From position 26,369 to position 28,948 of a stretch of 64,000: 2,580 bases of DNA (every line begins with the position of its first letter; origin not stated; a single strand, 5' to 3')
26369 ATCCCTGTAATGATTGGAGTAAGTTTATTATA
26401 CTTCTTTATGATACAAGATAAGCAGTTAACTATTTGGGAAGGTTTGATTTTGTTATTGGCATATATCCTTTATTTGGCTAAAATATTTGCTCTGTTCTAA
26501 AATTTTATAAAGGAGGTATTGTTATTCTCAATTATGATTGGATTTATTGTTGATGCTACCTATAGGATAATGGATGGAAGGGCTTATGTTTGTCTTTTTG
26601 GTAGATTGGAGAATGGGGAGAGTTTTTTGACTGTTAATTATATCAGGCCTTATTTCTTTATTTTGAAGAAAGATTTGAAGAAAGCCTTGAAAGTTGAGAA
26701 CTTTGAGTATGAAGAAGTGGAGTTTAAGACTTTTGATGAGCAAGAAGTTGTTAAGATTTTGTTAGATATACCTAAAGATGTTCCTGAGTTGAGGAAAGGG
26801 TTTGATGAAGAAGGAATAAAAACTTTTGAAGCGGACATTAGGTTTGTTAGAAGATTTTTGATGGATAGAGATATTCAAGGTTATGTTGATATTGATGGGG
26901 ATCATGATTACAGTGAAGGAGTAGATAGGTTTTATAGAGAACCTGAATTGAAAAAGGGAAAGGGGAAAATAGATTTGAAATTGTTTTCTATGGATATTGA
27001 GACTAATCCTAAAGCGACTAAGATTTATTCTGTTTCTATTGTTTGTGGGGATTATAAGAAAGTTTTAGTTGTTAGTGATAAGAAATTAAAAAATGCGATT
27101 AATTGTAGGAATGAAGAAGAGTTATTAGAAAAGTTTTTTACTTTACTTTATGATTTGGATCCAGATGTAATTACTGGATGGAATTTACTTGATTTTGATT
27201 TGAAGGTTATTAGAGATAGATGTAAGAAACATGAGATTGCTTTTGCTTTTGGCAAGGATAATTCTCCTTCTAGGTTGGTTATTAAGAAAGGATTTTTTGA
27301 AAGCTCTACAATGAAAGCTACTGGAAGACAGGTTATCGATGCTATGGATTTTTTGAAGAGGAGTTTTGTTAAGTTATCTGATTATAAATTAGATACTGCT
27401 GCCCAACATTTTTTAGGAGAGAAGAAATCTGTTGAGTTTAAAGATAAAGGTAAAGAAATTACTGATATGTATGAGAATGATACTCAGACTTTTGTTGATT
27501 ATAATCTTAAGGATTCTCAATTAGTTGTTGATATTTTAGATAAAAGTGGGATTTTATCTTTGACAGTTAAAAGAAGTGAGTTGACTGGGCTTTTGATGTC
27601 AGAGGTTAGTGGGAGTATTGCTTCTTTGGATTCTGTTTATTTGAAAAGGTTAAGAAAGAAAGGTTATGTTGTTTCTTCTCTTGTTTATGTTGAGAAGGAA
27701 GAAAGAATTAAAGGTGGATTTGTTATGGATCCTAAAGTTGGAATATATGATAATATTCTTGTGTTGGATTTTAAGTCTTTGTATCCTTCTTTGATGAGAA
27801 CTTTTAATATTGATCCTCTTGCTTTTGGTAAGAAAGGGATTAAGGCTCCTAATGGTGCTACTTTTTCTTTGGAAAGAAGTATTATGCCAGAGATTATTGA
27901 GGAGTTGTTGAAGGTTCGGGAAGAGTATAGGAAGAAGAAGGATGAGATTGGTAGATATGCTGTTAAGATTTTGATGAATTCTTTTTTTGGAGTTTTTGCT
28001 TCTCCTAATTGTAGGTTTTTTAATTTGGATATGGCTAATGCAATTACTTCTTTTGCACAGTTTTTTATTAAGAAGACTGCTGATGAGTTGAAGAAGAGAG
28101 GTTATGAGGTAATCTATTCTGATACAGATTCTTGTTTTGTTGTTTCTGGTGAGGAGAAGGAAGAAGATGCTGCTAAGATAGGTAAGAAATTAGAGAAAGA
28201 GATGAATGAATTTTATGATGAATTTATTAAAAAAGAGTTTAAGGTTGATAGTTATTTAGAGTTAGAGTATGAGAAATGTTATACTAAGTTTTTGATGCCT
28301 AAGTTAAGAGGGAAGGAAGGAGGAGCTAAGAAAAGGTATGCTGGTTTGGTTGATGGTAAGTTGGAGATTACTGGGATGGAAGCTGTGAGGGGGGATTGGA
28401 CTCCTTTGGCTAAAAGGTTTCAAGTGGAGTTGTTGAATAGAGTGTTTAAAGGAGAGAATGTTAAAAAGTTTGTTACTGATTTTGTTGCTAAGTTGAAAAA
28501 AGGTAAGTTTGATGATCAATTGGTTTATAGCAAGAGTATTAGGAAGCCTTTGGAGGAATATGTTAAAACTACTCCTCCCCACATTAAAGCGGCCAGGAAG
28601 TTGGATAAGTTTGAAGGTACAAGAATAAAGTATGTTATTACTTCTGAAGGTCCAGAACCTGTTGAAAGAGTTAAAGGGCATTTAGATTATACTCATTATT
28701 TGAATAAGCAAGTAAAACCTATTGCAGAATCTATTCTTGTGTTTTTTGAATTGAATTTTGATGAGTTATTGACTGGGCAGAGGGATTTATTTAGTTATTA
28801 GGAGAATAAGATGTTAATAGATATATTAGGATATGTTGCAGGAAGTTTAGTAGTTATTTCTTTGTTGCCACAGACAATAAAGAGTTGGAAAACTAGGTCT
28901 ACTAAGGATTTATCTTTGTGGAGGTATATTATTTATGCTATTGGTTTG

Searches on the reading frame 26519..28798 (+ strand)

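Call 31: search_protein_families(library=pfam, proteins=[window:26519-28798:+], max_evalue=0.0001)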
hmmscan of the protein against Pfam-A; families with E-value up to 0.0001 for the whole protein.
window:26519-28798:+ (760 aa): 3 families
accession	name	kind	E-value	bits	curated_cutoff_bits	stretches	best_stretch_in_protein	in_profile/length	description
PF00136.26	DNA_pol_B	-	3.1e-39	135.5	23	1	372-711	17-411/453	DNA polymerase family B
PF03104.25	DNA_pol_B_exo1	-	1.4e-21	77.4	23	1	101-293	2-241/242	DNA polymerase family B, exonuclease domain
PF03175.18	DNA_pol_B_2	-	3.3e-10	39.9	25.8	1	445-495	338-388/468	DNA polymerase type B, organellar and viral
